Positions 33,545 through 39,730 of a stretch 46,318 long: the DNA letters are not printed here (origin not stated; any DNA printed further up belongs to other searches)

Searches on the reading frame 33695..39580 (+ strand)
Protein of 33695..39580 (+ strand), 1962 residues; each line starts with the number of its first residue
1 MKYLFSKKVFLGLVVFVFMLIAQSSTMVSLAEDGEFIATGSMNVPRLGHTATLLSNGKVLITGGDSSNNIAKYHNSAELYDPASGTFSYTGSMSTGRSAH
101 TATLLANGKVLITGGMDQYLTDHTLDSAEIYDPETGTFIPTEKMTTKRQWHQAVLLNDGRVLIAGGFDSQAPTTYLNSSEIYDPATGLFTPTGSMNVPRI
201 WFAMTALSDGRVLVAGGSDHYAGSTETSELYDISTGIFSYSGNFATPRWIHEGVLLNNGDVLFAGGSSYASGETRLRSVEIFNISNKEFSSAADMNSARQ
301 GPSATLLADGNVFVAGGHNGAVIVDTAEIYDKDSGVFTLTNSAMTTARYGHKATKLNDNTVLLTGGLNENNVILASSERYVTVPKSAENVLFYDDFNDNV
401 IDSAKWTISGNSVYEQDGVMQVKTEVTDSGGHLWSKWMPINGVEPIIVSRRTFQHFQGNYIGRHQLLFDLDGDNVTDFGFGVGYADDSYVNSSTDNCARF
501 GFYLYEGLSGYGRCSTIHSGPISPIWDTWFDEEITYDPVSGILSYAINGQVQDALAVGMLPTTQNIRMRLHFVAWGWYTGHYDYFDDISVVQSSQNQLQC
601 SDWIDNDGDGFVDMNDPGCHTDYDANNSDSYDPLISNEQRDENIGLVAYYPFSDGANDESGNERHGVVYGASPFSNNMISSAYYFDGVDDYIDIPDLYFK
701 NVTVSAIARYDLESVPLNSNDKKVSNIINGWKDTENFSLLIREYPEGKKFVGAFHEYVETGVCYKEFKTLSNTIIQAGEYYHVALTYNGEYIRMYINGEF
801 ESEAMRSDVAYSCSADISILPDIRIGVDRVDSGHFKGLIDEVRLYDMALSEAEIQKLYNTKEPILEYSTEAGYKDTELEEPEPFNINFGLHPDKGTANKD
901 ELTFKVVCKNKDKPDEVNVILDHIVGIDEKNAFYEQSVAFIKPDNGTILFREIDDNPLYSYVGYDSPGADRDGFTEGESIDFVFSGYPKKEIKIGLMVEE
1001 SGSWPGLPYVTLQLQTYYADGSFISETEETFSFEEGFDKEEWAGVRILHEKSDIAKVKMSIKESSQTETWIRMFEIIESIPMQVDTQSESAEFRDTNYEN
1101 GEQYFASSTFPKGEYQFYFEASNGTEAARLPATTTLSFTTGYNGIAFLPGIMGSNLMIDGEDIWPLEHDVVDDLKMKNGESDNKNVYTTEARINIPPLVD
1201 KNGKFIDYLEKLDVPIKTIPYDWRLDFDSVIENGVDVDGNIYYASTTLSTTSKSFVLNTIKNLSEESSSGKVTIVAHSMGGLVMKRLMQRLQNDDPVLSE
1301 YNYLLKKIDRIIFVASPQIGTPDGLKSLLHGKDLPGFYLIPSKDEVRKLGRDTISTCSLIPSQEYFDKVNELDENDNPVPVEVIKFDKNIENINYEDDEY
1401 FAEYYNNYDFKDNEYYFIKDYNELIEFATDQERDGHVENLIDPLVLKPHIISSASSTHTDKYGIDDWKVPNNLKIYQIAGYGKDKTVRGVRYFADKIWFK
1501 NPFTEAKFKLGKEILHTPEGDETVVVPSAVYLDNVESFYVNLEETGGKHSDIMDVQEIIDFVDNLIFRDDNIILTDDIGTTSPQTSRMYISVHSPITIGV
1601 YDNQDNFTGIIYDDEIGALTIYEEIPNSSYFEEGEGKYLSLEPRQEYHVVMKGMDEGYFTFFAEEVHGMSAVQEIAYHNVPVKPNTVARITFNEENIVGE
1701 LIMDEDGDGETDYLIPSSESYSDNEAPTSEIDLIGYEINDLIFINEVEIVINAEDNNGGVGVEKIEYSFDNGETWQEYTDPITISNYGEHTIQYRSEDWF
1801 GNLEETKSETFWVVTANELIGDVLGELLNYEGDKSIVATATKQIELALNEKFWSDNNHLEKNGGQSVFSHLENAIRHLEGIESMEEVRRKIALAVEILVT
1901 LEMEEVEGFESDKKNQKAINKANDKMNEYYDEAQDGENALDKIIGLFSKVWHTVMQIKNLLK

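Call 36: search_protein_families(library=pfam, proteins=[window:33695-39580:+], max_evalue=0.01)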
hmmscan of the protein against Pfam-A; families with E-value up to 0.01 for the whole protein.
window:33695-39580:+ (1962 aa): 17 families
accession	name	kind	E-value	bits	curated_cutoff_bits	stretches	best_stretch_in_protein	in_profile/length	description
PF01344.31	Kelch_1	-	4.3e-32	109.7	20.1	4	155-196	8-46/46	Kelch motif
PF13418.12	Kelch_4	-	3.4e-30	104.2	21.6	2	45-88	1-42/49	Galactose oxidase, central domain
PF13964.12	Kelch_6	-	2.2e-29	100.9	25.3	3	151-199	4-50/50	Kelch motif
PF24681.1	Kelch_KLHDC2_KLHL20_DRC7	-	2.5e-20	73.1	50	2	38-217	43-221/221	KLHDC2/KLHL20/DRC7 Kelch-repeats domain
PF13415.12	Kelch_3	-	1.6e-19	70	22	2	56-104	1-47/48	Galactose oxidase, central domain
PF24981.1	Beta-prop_ATRN-LZTR1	-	3.2e-17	63.1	50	2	40-170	142-283/289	Attractin/LZTR1 beta-propeller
PF13385.13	Laminin_G_3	-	2.9e-16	60.4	27.6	1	686-855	1-151/151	Concanavalin A-like lectin/glucanases superfamily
PF02450.21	LCAT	-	1.7e-11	44.4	21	1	1217-1526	88-353/392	Lecithin:cholesterol acyltransferase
PF25210.1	Kelch_FKB95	-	5.7e-11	43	70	0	273-345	54-129/268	FKB95, Kelch-repeats domain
PF07646.21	Kelch_2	-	4.3e-10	39.5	21.3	0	98-144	2-47/48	Kelch motif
PF07250.17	Glyoxal_oxid_N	-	3.2e-07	30.3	37.5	0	243-320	62-138/243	Glyoxal oxidase N-terminus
PF24096.1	DUF7379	-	5.7e-06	26.8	33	1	1243-1321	41-115/191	Domain of unknown function (DUF7379)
PF05990.18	DUF900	-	0.00014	21.9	20.5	1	1249-1319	73-137/232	Alpha/beta hydrolase of unknown function (DUF900)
PF05057.20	DUF676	-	0.00033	20.6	20.3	1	1255-1321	65-128/217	Putative serine esterase (DUF676)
PF07819.20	PGAP1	-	0.0018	18.5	24.3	1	1258-1321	77-132/233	PGAP1-like alpha/beta domain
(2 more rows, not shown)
